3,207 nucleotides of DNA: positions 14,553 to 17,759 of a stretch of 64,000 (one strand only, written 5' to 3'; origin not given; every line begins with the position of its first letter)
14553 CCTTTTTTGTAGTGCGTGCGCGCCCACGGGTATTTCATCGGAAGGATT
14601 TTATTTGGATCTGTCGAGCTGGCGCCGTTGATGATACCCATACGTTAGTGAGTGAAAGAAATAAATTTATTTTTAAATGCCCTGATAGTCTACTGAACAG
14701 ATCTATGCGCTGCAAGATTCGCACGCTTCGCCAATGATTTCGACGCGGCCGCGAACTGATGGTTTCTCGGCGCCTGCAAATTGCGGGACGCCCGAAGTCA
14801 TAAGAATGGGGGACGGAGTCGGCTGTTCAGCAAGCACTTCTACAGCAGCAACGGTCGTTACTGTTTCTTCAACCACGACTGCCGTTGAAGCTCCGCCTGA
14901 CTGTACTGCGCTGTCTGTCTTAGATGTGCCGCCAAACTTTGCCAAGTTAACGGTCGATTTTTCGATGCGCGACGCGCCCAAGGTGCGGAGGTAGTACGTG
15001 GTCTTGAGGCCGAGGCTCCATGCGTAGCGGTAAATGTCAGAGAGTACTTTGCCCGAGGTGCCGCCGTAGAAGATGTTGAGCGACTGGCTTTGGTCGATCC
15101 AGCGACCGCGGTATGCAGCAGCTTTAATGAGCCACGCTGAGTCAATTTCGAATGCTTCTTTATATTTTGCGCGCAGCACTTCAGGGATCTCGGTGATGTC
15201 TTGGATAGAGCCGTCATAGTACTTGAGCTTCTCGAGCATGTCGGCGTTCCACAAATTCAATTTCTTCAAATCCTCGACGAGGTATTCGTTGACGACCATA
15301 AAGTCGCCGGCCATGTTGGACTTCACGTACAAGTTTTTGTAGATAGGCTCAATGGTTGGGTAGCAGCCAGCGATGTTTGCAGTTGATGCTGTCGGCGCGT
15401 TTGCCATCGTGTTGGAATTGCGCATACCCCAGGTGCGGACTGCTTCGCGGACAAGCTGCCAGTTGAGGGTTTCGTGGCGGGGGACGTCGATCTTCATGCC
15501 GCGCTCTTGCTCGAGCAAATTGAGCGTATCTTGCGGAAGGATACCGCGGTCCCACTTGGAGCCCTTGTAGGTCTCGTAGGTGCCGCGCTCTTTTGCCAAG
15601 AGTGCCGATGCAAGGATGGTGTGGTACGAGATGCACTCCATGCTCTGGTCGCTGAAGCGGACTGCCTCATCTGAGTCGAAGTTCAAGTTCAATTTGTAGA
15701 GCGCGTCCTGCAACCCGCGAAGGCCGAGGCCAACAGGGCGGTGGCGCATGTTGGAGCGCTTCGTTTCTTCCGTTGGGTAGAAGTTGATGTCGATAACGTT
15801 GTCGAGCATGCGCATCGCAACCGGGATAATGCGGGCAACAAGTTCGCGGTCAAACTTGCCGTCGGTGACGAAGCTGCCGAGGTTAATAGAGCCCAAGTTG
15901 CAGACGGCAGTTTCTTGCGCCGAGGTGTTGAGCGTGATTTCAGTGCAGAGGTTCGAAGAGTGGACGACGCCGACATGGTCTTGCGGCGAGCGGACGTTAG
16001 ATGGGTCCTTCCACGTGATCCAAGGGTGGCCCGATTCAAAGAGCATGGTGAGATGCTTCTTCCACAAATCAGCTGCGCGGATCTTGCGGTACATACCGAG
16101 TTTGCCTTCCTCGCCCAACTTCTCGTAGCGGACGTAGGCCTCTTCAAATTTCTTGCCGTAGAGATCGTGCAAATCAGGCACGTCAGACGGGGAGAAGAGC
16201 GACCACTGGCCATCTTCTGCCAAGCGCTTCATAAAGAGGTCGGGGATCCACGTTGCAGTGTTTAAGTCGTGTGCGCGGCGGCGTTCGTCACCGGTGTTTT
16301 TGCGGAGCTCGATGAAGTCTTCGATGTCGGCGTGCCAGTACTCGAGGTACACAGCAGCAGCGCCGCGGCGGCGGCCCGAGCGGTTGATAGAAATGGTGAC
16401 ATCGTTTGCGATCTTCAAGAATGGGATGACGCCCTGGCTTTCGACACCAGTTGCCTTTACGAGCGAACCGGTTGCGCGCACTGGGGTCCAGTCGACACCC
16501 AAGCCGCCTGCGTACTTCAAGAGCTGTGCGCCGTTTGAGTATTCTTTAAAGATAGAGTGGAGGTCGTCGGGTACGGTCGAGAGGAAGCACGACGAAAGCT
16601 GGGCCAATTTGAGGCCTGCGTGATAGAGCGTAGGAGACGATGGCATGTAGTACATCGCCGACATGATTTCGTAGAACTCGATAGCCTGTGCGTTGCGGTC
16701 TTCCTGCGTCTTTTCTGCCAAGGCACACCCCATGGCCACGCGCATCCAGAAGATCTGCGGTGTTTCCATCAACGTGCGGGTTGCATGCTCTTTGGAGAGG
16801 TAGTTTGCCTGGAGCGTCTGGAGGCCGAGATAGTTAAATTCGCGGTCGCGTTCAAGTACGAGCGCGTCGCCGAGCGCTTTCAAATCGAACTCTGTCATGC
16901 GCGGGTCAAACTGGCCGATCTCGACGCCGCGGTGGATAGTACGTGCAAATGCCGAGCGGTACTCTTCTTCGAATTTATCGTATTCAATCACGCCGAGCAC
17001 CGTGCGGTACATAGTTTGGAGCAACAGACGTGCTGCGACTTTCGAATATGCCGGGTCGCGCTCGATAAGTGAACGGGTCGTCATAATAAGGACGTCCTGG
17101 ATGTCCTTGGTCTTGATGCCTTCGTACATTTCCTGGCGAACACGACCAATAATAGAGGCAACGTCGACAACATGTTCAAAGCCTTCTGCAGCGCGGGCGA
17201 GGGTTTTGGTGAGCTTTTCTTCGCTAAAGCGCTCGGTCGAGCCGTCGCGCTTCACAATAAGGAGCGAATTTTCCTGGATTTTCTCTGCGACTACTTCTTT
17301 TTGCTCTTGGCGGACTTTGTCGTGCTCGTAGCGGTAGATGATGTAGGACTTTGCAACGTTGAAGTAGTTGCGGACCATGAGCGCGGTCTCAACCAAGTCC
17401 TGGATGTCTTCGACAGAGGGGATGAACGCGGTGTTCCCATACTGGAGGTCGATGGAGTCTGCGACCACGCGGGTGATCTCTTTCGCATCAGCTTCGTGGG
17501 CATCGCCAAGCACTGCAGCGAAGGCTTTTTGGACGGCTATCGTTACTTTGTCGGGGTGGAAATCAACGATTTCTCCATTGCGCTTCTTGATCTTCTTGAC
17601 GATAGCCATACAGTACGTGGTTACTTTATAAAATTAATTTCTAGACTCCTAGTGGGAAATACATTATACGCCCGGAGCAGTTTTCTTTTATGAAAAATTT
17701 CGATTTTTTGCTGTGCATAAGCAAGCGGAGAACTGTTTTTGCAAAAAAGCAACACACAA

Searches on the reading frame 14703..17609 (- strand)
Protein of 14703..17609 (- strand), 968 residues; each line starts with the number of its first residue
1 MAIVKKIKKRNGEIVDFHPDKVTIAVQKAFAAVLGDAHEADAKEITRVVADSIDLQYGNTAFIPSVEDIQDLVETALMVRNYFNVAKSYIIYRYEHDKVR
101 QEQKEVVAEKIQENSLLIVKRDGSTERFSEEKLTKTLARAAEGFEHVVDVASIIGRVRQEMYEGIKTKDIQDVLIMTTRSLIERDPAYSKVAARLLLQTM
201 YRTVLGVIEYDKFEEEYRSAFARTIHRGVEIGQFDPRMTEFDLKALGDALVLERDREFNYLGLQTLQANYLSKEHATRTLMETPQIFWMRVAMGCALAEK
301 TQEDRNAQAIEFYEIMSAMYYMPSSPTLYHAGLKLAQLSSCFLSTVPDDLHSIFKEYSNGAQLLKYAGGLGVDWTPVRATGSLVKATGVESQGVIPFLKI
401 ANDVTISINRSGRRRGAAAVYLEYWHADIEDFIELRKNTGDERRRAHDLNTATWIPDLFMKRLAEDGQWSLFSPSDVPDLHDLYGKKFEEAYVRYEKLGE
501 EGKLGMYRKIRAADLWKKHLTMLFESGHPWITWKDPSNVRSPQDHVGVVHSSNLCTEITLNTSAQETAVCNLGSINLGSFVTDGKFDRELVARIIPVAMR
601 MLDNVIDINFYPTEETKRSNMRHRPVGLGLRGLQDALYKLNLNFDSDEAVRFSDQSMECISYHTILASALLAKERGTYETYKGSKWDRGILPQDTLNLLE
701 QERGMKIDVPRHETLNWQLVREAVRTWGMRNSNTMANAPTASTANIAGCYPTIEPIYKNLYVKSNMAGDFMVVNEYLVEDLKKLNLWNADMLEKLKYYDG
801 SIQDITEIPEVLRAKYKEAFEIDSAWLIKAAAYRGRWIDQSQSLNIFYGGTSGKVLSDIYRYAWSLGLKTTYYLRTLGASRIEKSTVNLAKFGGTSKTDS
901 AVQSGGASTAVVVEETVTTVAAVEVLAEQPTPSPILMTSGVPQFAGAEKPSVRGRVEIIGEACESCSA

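Call 71: search_protein_families(library=pfam, proteins=[window:14703-17609:-], max_evalue=0.001)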
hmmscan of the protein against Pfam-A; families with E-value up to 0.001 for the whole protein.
window:14703-17609:- (968 aa): 3 families
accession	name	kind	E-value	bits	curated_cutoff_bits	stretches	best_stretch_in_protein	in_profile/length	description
PF02867.20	Ribonuc_red_lgC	-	1.2e-185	618.6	23.9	1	339-874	1-523/523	Ribonucleotide reductase, barrel domain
PF03477.21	ATP-cone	-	1.9e-32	112.1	25.8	2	6-98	2-88/88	ATP cone domain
PF00317.26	Ribonuc_red_lgN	-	1.7e-21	76.5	28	1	256-335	1-76/77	Ribonucleotide reductase, all-alpha domain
